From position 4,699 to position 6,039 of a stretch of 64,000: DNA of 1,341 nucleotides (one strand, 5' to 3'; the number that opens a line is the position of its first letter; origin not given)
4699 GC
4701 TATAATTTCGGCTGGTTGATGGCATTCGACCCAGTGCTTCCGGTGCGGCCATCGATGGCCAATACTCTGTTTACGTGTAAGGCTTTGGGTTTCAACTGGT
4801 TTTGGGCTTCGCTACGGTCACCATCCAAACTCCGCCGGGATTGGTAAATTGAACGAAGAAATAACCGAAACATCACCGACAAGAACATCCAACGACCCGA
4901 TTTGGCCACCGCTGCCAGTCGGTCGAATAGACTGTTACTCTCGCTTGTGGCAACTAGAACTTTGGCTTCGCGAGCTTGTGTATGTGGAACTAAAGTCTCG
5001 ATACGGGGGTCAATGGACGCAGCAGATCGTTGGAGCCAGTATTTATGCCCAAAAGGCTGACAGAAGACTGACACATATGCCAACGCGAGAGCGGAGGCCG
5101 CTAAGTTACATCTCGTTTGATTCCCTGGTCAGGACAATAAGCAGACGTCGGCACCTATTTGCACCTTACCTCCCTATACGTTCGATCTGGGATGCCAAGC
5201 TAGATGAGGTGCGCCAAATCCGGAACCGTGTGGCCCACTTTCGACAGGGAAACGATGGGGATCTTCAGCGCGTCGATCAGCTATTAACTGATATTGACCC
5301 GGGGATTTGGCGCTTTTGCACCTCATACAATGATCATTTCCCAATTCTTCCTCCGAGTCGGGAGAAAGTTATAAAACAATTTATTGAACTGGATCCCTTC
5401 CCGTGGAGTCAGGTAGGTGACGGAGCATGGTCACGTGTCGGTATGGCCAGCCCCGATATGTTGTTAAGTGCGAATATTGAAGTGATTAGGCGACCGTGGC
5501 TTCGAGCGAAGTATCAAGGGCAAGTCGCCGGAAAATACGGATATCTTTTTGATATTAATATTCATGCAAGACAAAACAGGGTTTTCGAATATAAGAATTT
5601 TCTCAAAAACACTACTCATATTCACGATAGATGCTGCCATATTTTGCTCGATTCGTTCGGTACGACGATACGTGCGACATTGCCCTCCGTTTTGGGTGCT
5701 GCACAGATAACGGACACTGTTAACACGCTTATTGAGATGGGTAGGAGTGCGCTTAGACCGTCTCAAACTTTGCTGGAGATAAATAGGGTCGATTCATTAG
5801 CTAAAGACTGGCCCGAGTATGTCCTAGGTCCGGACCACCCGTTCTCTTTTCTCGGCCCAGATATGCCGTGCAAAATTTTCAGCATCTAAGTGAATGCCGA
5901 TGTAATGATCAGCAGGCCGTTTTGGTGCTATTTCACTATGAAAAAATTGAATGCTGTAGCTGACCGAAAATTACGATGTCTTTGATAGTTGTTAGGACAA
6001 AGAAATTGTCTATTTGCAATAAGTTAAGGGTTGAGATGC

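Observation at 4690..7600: Low-GC 2.9-kb island with two distinct HEPN (R-x4-H) proteins and a DUF5343-like partner: candidate undescribed defence/abortive-infection module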

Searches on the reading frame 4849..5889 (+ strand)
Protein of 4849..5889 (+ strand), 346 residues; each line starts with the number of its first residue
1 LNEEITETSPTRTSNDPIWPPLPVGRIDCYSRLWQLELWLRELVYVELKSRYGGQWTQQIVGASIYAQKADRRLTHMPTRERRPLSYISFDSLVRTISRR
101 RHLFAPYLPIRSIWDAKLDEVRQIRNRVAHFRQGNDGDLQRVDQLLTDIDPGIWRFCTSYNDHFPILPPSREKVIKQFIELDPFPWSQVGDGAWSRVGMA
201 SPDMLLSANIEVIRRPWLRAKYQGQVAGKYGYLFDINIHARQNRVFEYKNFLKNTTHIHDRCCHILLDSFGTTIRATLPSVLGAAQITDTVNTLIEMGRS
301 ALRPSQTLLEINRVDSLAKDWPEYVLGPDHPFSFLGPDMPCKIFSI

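Call 3: search_protein_families(library=pfam, proteins=[window:4849-5889:+], max_evalue=1)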
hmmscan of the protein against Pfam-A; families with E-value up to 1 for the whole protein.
window:4849-5889:+ (346 aa): 2 families
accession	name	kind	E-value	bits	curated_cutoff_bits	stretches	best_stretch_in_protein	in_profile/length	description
PF18731.6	HEPN_Swt1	-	0.00055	20.6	27.5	1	35-141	5-102/115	Swt1-like HEPN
PF08623.16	TIP120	-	0.29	11.4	25.9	1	253-325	89-162/166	TATA-binding protein interacting (TIP20)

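Call 4: search_protein_families(library=padloc, proteins=[window:4849-5889:+], max_evalue=1)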
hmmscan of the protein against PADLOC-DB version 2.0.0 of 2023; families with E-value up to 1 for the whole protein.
window:4849-5889:+ (346 aa): 4 families
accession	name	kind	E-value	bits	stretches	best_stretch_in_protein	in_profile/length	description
PDLC04592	PDC-M34B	-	2.9e-12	44.7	1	29-148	61-185/192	-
PDLC04591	PDC-M34B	-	2.3e-05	22.3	1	28-144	53-175/185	-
PDLC03250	MTase_II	-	0.052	10.2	1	206-247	216-257/775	Type II methyltransferase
PDLC04590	PDC-M34B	-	0.053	11.5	1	42-149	29-141/147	-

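Call 5: search_protein_families(library=ncbifam, proteins=[window:4849-5889:+], max_evalue=1)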
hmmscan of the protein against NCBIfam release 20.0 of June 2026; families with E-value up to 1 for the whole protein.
window:4849-5889:+ (346 aa): 1 family
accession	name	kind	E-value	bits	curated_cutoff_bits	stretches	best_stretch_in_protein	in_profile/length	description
NF053863.1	DS11_antiphage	equivalog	0.0051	16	260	1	111-133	265-287/305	CBS domain-containing anti-phage protein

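Call 18: find_homologous_proteins(query=window:4849-5889:+)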
Query window:4849-5889:+ (346 aa): 238 proteins with E <= 0.001 among 1905 candidates; the best 120 are listed.
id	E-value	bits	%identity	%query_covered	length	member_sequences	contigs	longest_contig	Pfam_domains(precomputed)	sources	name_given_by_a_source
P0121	2.8e-184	630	100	78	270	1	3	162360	-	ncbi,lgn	-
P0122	2.0e-153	529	65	99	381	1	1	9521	-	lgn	-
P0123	1.4e-152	526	63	100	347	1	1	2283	-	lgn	-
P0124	2.7e-152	525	66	95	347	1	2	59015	-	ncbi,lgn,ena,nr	ncbi:MAG: hypothetical protein FVQ81_09725 [Candidatus Glassbacteria bacterium]|nr:hypothetical prot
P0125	2.6e-148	512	63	100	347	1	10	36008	-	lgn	-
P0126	5.8e-146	504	63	95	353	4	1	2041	-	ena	-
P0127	4.4e-144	498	61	98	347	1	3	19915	-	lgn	-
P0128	1.8e-143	496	61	97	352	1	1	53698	-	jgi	jgi:hypothetical protein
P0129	5.1e-139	481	67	87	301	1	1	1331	-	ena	-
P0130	6.8e-137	474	60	97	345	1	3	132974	-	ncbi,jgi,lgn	jgi:hypothetical protein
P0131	1.7e-128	447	62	87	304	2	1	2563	-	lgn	-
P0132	6.2e-127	442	55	99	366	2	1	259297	-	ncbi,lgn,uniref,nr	ncbi:hypothetical protein FJ936_23905 [Mesorhizobium sp. B2-4-13]|uniref:hypothetical protein n=1 Ta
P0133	4.5e-120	419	55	98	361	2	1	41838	-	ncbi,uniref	ncbi:hypothetical protein NKH75_29730 [Mesorhizobium sp. M0984]|uniref:hypothetical protein n=1 Tax=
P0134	6.3e-119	415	54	94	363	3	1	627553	-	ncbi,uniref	ncbi:hypothetical protein ABID19_002993 [Mesorhizobium robiniae]|uniref:Swt1-like HEPN domain-contai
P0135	5.0e-118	412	51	94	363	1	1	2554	PF18731.7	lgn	-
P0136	3.4e-116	406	54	95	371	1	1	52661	PF18731.7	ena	-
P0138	8.0e-114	398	49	96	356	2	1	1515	PF18731.7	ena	-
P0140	6.0e-110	386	51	94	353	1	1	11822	PF18731.7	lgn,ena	-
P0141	7.0e-109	382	49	94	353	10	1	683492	PF18731.7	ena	-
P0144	3.3e-105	370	49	94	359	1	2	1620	PF18731.7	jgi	-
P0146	5.5e-105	369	51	94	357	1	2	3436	PF18731.7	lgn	-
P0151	1.2e-103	365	48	94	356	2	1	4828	PF18731.7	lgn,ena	-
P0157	3.1e-102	360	48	93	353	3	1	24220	PF18731.7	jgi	-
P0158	4.3e-102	360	46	97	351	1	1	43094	PF18731.7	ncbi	ncbi:Swt1 family HEPN domain-containing protein [Micromonospora chalcea]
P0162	1.4e-101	358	48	94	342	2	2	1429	PF18731.7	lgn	-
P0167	2.0e-100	354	46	94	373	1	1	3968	PF18731.7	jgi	jgi:hypothetical protein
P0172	9.6e-100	352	46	96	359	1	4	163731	PF18731.7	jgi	jgi:hypothetical protein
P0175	1.8e-99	351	49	95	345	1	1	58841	PF18731.7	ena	-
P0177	6.3e-99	349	48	92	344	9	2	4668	PF18731.7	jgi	jgi:hypothetical protein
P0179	1.0e-98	349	45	97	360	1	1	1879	PF18731.7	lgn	-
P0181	1.4e-98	348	48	94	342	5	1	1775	PF18731.7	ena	-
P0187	8.3e-98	346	46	97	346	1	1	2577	PF18731.7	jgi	jgi:Swt1-like HEPN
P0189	1.4e-97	345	45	94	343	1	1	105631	PF18731.7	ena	-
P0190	1.8e-97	345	47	92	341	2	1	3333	PF18731.7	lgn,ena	-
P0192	2.8e-97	344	46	95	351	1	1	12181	PF18731.7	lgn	-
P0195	4.8e-97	343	46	97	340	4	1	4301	PF18731.7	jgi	jgi:hypothetical protein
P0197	1.2e-96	342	46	94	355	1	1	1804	PF18731.7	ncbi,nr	ncbi:Swt1 family HEPN domain-containing protein [Candidatus Bathyarchaeota archaeon]|nr:Swt1 family 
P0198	1.5e-96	342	45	95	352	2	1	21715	PF18731.7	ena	-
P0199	1.7e-96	342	45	99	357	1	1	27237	PF18731.7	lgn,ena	-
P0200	2.0e-96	341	45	95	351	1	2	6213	PF18731.7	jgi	jgi:hypothetical protein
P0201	2.7e-96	341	45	95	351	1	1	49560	PF18731.7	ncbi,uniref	ncbi:Swt1 family HEPN domain-containing protein [Micromonospora sp. NPDC048830]|uniref:Swt1 family H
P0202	8.9e-96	339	46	94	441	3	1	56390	PF18731.7,PF14384.13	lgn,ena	-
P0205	1.4e-95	338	48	94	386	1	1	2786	PF18725.6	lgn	-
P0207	3.1e-95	337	46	92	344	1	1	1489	PF18731.7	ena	-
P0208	5.0e-95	337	46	99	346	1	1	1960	PF18731.7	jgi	jgi:HEPN superfamily Swt1-like protein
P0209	6.6e-95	336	46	95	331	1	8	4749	PF18731.7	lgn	-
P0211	9.3e-95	336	46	94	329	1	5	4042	PF18731.7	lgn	-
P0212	1.2e-94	335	46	95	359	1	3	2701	PF18731.7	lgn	-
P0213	3.6e-94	334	44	100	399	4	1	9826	PF18731.7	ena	-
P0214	4.8e-94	333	46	94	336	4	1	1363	PF18731.7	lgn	-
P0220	3.8e-92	327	47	94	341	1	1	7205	PF18731.7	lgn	-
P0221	4.6e-92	327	46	95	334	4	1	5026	PF18731.7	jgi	jgi:Swt1-like HEPN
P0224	9.2e-92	326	47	95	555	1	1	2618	-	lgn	-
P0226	1.6e-91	325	44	95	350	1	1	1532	PF18731.7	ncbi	-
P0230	1.0e-90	323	45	93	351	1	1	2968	PF18731.7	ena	-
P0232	2.8e-90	321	45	92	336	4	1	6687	PF18731.7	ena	-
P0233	4.3e-90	320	42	94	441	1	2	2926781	PF14384.13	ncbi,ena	-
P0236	1.6e-89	319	45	92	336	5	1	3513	PF18731.7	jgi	jgi:hypothetical protein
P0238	3.1e-89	318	45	95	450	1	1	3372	PF19957.6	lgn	-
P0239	4.3e-89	317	45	92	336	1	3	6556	PF18731.7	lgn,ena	-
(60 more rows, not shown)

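Call 23: search_solved_structures(query=window:4849-5889:+, max_evalue=1)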
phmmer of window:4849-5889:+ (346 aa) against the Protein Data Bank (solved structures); distinct sequences matched with E-value up to 1: 0.

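Call 27: find_related_loci(query=A2, collection=metagenome_contigs, flank=6000)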
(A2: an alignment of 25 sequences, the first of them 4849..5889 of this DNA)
Query A2 (346 aa) in metagenome_contigs; peptide patterns used: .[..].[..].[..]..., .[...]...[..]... (x = any residue, [..] = any of these).
211 stretches matched a pattern; 107 encode a relative of the query (tblastn E <= 1e-3); the best 80 are kept; 80 distinct loci.
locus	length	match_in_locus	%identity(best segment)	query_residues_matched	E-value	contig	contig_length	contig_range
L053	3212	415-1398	63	18-345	5e-152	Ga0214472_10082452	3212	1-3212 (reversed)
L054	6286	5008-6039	59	4-346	3e-139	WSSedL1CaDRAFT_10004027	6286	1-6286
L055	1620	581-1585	49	22-345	2e-117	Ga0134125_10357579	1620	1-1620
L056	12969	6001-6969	48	22-344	5e-105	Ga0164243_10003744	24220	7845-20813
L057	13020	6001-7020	46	6-346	6e-103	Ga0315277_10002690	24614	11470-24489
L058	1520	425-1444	46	4-345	2e-109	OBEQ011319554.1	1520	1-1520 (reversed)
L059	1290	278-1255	45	22-346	1e-109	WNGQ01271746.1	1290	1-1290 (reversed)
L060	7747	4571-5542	48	20-346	1e-99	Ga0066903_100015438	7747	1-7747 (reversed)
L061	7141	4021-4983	47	22-345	1e-99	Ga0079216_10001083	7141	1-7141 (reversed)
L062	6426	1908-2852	48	27-344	3e-98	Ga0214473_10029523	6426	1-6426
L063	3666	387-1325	47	30-344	5e-98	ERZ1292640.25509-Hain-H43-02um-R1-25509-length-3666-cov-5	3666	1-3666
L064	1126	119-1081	46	22-344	9e-105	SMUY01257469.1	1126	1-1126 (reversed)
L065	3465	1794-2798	45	5-345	2e-96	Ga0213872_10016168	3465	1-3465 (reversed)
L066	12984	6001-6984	45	22-346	2e-95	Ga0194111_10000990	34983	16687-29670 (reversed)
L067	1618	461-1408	46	30-345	9e-102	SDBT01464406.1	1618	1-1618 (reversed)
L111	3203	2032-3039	40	20-344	2e-79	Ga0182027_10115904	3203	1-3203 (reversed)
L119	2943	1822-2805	39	8-341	3e-72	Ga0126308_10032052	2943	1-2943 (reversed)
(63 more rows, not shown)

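Call 34: search_dna_similar(query=window:4849-5889:+, collection=plasmids, mode=protein, max_rows=20)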
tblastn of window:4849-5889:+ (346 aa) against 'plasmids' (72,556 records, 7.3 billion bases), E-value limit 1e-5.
Records with a match: 5; places in all: 5; records where one place covers at least 80% of the query: 2.
Best place of each record, by identity: <60% 5.
By first word of the organism name: Arthrobacter 3; Aurantiacibacter 1; Acidisarcina 1.
By predicted mobility (MOB-suite, as given by PLSDB): mobilizable 3; non-mobilizable 1; conjugative 1.
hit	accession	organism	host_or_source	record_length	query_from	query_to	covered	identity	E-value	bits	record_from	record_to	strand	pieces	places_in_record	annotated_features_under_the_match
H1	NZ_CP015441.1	Aurantiacibacter atlanticus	sediment,deep sea sediment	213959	1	346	100%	40.2%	2e-71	248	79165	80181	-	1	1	hypothetical protein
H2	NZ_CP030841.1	Acidisarcina polymorpha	cell culture,pine forest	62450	44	345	87%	30.4%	2e-33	137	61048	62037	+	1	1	Swt1 family HEPN domain-containing protein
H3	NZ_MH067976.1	Arthrobacter sp.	-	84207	44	319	80%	25.7%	6e-16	86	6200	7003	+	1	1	Swt1 family HEPN domain-containing protein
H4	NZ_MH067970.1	Arthrobacter sp.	-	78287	44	319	80%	25.7%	7e-16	86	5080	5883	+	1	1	Swt1 family HEPN domain-containing protein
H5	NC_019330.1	Arthrobacter sp. J3.40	heavy aromatic hydrocarbon contaminated ...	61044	44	217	50%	27.8%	2e-13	79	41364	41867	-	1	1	Swt1 family HEPN domain-containing protein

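Call 35: search_dna_similar(query=window:4849-5889:+, collection=phages, mode=protein, max_rows=20)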
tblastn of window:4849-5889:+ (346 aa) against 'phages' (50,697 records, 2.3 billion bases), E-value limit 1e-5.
No match.

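Call 36: get_annotated_region(hit=H1, flank=6000)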
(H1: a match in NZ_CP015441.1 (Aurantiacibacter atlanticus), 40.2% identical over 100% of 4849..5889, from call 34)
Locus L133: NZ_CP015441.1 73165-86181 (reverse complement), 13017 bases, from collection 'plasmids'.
description: Aurantiacibacter atlanticus strain s21-N3 plasmid unnamed, complete sequence
organism: Aurantiacibacter atlanticus (NCBI taxid 1648404)
taxonomy: Bacteria; Pseudomonadota; Alphaproteobacteria; Sphingomonadales; Erythrobacteraceae; Aurantiacibacter; Aurantiacibacter atlanticus
host: -; source: sediment,deep sea sediment; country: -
typing (MOB-suite, as given by PLSDB): mobilizable; relaxase MOBF
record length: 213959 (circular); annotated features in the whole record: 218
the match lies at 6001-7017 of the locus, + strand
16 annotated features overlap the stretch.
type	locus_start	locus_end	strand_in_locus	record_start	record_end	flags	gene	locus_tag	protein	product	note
CDS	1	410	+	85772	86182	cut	-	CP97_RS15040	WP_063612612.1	hypothetical protein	-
CDS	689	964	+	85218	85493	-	-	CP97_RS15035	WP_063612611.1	hypothetical protein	-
CDS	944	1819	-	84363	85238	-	-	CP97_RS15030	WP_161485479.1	lytic transglycosylase domain-containing protein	-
CDS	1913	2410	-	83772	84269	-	-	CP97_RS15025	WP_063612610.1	RES domain-containing protein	-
CDS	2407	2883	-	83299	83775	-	-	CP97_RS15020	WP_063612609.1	antitoxin Xre/MbcA/ParS toxin-binding domain-containing protein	-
CDS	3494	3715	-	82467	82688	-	-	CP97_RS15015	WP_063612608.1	hypothetical protein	-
CDS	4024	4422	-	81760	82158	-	-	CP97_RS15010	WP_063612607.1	single-stranded DNA-binding protein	-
CDS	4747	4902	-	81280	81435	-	-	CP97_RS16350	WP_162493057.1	hypothetical protein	-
CDS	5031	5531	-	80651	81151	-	-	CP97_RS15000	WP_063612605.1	hypothetical protein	-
CDS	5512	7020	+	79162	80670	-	-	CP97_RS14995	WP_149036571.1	hypothetical protein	-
CDS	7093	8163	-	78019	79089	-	-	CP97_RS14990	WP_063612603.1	hypothetical protein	-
CDS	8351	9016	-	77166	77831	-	-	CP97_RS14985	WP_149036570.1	hypothetical protein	-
CDS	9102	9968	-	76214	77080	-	-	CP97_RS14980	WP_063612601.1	restriction endonuclease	GO:0009307 - DNA restriction-modification system [Evidence IEA]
CDS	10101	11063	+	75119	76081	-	-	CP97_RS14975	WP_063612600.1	hypothetical protein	-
CDS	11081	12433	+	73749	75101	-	-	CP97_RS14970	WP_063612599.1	hypothetical protein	-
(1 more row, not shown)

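Call 39: predict_structure(alignment_id=A2)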
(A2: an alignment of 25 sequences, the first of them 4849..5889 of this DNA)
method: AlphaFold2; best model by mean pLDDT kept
length: 346 residues; sequences in the alignment: 25
mean_pLDDT: 86.7   pTM: 0.84
mean pLDDT of the five models: 86.7, 85.4, 85.3, 85.3, 82.8
residues with pLDDT >= 90: 225; 70-90: 78; 50-70: 29; < 50: 14
segments of 3 or more residues with pLDDT < 50: 1-14
pLDDT, mean of each block of 10 residues (from residue 1): 42 51 77 92 95 93 74 68 76 94 96 93 87 81 94 95 92 95 93 91 95 94 89 97 93 94 94 96 97 97 77 80 86 90 77
secondary structure, 60 per line:
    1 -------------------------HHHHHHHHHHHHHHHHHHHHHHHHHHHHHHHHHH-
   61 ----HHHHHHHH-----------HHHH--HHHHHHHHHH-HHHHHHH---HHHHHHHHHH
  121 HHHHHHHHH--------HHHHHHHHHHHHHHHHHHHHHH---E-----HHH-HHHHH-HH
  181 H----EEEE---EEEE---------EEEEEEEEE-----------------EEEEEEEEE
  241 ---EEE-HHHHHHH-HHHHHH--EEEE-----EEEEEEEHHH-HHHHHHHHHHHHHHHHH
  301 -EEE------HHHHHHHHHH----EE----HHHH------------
elements in order: H26-59 H65-72 H84-87 H90-99 H101-107 H111-129 H138-159 H173-177 E186-189 E193-196 E206-214 E232-240 E244-246 H248-254 H256-261 E264-267 E273-279 H284-300 E302-304 H311-320 H331-334

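Call 62: search_protein_families(library=pfam, proteins=[L111:1282-3045:+, L119:956-1753:-, P0233, P0205, P0238, P0224], max_evalue=0.01)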
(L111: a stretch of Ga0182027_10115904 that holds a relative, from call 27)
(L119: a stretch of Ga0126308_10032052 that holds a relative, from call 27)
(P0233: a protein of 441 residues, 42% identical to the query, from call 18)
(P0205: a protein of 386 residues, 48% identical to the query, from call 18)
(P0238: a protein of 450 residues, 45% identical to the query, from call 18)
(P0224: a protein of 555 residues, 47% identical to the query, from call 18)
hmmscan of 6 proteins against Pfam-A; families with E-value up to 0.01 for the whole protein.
L111:1282-3045:+ (588 aa): 2 families
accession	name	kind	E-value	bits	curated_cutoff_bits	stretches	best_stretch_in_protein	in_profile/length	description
PF13676.11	TIR_2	-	8.7e-12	46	28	1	33-142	2-111/122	TIR domain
PF18731.6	HEPN_Swt1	-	3.2e-07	31.1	27.5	1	267-379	6-109/115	Swt1-like HEPN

L119:956-1753:- (266 aa): 1 family
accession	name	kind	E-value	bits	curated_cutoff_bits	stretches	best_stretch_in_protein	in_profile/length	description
PF09509.15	Hypoth_Ymh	-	1.8e-41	141.2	25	1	137-257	1-119/119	Protein of unknown function (Hypoth_ymh)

P0233 (441 aa): 2 families
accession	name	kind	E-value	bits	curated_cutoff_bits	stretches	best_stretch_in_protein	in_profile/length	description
PF14384.12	BrnA_antitoxin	-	5.9e-14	52.7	26.1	1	29-88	23-67/68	BrnA antitoxin of type II toxin-antitoxin system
PF18731.6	HEPN_Swt1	-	0.00026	21.7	27.5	1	115-221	6-103/115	Swt1-like HEPN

P0205 (386 aa): 2 families
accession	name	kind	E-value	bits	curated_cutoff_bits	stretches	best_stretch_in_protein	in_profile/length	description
PF18725.6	HEPN_SAV2148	-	1.6e-06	28.2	26.4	1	91-177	75-156/216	SAV2148-like HEPN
PF18731.6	HEPN_Swt1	-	9e-05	23.2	27.5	1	74-186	5-106/115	Swt1-like HEPN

P0238 (450 aa): 2 families
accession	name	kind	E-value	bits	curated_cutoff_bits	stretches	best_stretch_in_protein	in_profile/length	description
PF19957.5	EAD5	-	4.7e-14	52.8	27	1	6-90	4-92/135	Effector-associated domain 5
PF18731.6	HEPN_Swt1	-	1.1e-05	26.1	27.5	1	140-252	5-109/115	Swt1-like HEPN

P0224 (555 aa): 1 family
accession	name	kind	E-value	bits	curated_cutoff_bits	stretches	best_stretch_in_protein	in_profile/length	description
PF18731.6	HEPN_Swt1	-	0.0001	23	27.5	1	248-356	6-106/115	Swt1-like HEPN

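Call 68: search_protein_families(library=pfam, alignment_id=A4, max_evalue=0.00001)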
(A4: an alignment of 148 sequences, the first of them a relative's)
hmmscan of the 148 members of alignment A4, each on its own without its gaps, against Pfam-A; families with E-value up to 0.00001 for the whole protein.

A. member 1, L053:1547-2311:- (255 aa): 0 families

B. families by the number of members that match (of 148 scanned): 84 families (the first 25 are shown)
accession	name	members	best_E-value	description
PF13772.11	AIG2_2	6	4.7e-10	AIG2-like family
PF06094.17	GGACT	5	6.3e-08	Gamma-glutamyl cyclotransferase, AIG2-like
PF04471.18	Mrr_cat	3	3.9e-09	Restriction endonuclease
PF10137.14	CAP12-PCTIR_TIR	2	5.8e-39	CAP12/Pycsar effector protein, TIR domain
PF13173.12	AAA_14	2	1.4e-35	AAA domain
PF01734.28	Patatin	2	4.9e-30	Patatin-like phospholipase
PF03466.25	LysR_substrate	2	7.5e-28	LysR substrate binding domain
PF00126.33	HTH_1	2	2.7e-17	Bacterial regulatory helix-turn-helix protein, lysR family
PF13175.12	AAA_15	2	1.3e-15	AAA ATPase domain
PF14279.12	HNH_5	2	3.6e-15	HNH endonuclease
PF13304.12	AAA_21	2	9e-14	AAA domain, putative AbiEii toxin, Type IV TA system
PF07669.17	Eco57I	2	2.9e-09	Eco57I restriction-modification methylase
PF11398.14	DUF2813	2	4.2e-09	Protein of unknown function (DUF2813)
PF00302.23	CAT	1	1.2e-88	Chloramphenicol acetyltransferase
PF02897.21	Peptidase_S9_N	1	1.3e-77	Prolyl oligopeptidase, N-terminal beta-propeller domain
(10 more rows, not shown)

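Call 69: search_protein_families(library=padloc, alignment_id=A4, max_evalue=0.00001)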
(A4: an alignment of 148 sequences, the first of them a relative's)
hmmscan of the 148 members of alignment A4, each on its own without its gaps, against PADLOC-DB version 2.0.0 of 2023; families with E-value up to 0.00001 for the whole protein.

A. member 1, L053:1547-2311:- (255 aa): 0 families

B. families by the number of members that match (of 148 scanned): 316 families (the first 25 are shown)
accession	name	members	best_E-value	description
PDLC04134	mad2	3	3.7e-60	mads_2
PDLC04135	mad3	3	4.7e-28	mads_3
PDLC00086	GajA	2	1.2e-216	AAA ATPase domain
PDLC04787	PDC-S01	2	4.3e-91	-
PDLC00758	Effector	2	7.6e-77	Phospholipase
PDLC05005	PDC-S35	2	2.7e-72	-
PDLC00757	Effector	2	3.2e-71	Phospholipase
PDLC05007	PDC-S35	2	1.5e-70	-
PDLC05004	PDC-S35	2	6.5e-63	-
PDLC05006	PDC-S35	2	1.9e-51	-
PDLC05003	PDC-S35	2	4.1e-44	-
PDLC04790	PDC-S01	2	1.6e-34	-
PDLC00756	Effector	2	8.8e-32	Phospholipase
PDLC00755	Effector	2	5.2e-31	Phospholipase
PDLC04168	GajA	2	7.4e-28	-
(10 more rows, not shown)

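Call 74: find_related_loci(query=A2, collection=viral_contigs, flank=8000)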
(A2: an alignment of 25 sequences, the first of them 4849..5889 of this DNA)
Query A2 (346 aa) in viral_contigs; peptide patterns used: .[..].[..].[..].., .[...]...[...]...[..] (x = any residue, [..] = any of these).
64 stretches matched a pattern; 2 encode a relative of the query (tblastn E <= 1e-3); 2 distinct loci.
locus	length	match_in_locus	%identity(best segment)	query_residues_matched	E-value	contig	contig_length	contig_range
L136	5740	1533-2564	59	4-346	6e-141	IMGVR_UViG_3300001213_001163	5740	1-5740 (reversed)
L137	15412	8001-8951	39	27-346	1e-82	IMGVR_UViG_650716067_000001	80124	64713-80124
